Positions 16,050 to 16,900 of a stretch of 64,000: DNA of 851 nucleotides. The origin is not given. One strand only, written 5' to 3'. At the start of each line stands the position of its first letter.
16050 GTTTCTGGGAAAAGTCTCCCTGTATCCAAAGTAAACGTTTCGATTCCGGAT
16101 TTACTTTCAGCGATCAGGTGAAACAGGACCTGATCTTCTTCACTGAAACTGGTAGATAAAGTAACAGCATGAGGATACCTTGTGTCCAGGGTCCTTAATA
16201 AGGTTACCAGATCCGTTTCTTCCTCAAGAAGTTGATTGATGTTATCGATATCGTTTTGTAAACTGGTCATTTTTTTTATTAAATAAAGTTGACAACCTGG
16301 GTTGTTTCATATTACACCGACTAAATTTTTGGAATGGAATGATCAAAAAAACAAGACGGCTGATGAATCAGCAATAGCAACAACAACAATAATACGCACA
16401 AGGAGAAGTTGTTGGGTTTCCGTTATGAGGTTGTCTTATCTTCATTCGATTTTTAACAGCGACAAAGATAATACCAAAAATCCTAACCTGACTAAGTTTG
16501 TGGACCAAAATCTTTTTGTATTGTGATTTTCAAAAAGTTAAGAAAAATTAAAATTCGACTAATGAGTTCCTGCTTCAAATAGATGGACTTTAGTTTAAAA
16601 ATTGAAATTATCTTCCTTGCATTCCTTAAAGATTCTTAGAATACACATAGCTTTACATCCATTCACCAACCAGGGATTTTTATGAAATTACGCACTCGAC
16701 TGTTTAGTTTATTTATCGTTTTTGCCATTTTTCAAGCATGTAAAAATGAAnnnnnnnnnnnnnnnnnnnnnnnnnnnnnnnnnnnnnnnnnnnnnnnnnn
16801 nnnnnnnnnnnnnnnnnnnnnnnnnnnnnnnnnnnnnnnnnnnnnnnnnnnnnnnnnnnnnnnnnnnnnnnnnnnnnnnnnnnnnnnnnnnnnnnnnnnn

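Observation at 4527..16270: Sulfate-assimilation operon carries its own complete glycine-to-siroheme pathway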

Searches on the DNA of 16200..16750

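Call 72: search_rna_families(source=window, start=16200, end=16750, threshold=evalue, max_evalue=1)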
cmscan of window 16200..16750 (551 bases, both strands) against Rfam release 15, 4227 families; matches with E-value up to 1: 1.
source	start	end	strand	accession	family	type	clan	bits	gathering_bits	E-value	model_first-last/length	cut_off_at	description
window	16591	16672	-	RF00317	snoZ163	Gene; snRNA; snoRNA; CD-box;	-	18.4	39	0.27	1-90/90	no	Small nucleolar RNA Z163/Z177 family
